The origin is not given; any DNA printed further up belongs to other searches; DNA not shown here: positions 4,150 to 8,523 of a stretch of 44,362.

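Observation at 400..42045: Hyper-abundant non-palindromic 11-mer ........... in genes and spacers (uptake-sequence-like genomic signature)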

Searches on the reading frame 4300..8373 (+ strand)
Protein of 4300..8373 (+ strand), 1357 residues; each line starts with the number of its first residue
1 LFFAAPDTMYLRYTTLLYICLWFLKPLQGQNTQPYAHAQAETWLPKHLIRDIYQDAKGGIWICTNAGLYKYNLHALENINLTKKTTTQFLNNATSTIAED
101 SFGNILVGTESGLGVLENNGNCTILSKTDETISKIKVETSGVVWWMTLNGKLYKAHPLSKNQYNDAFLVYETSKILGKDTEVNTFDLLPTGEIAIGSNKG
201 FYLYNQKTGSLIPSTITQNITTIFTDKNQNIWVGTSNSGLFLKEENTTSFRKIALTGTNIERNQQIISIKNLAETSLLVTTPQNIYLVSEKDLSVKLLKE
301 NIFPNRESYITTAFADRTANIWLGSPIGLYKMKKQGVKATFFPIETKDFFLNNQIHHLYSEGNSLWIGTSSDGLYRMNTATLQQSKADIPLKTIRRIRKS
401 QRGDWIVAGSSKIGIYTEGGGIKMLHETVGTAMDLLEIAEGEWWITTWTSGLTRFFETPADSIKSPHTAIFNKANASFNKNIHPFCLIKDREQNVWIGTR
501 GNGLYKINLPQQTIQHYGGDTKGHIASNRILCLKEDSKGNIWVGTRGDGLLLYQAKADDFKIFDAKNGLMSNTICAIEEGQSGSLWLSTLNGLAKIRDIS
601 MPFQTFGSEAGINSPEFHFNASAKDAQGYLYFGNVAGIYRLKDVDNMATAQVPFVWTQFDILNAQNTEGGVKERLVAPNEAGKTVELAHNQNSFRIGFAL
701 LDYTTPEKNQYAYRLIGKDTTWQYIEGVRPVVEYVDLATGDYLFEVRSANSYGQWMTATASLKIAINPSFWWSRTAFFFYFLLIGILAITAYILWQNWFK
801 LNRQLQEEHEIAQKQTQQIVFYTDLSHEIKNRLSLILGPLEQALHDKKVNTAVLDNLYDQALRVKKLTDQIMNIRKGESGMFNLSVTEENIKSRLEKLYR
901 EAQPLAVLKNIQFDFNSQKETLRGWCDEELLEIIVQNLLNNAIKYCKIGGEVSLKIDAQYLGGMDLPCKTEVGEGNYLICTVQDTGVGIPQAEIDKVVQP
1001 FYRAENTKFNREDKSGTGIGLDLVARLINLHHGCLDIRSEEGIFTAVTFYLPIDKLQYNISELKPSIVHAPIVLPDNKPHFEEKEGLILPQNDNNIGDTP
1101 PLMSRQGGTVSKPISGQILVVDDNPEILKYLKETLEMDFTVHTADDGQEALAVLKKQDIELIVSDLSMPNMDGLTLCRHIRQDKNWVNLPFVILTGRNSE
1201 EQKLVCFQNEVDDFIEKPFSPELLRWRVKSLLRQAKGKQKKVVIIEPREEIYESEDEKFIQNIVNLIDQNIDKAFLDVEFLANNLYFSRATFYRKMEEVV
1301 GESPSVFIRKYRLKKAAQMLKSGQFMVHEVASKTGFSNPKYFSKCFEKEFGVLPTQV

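Call 7: search_protein_families(library=ncbifam, proteins=[window:4300-8373:+])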
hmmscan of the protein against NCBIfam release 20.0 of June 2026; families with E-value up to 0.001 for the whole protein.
window:4300-8373:+ (1357 aa): 163 families (the best 25 are shown)
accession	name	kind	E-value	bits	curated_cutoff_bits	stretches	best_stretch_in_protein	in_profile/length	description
NF008099.0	PRK10841.1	equivalog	8.6e-39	133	920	2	799-1065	450-702/949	two-component system sensor histidine kinase RcsC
NF047465.1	hybrid_HK_LvrA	exception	6.6e-35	120.3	1200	1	811-1235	198-587/819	hybrid histidine kinase/response regulator LvrA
NF046044.1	PnpS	equivalog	2.1e-33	115.9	400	1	812-1052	164-390/390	two-component system histidine kinase PnpS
NF008302.0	PRK11091.1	equivalog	2.8e-33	115.1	838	2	808-1055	273-507/779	aerobic respiration two-component sensor histidine kinase ArcB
NF041947.1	LuxQ_Vibrio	equivalog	7.1e-31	106.9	1200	2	818-1060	472-703/843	quorum-sensing autoinducer 2 sensor kinase/phosphatase LuxQ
TIGR02956.1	TMAO_torS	equivalog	1.6e-30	106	676.5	1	809-1249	450-837/967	TMAO reductase system sensor histidine kinase/response regulator TorS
NF047874.1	MASE3_PAS_HK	subfamily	1.7e-30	106.5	560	1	800-1061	383-633/655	MASE3 domain-containing sensor histidine kinase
NF008318.0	PRK11107.1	equivalog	1.2e-28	99.8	890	2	1117-1240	669-793/920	two-component sensor histidine kinase BarA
NF041832.1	near_NosP_CTERM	subfamily_domain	1.5e-28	99.9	400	2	845-1057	37-229/370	NahK/ErcS family hybrid sensor histidine kinase/response regulator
NF041880.1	EPS_EpsF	equivalog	1.5e-28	99.6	900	2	1121-1271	1-157/492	response regulator EpsF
NF011874.0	PRK15347.1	equivalog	1.1e-27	96.5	852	1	818-1224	398-802/921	two component system sensor kinase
TIGR02966.1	phoR_proteo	equivalog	2e-27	96.1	334.2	1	820-1046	116-328/333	phosphate regulon sensor histidine kinase PhoR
NF038297.2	hybrid_HK_HrmK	equivalog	2.2e-27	96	725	1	819-1224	236-600/607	hybrid histidine kinase/response regulator HrmK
NF010076.0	PRK13557.1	subfamily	1.5e-26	92.9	631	2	827-1059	172-400/540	histidine kinase famiy protein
NF046020.1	HisKinCckABruc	equivalog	6.8e-25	87.1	1000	1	913-1232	573-867/868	cell cycle histidine kinase CckA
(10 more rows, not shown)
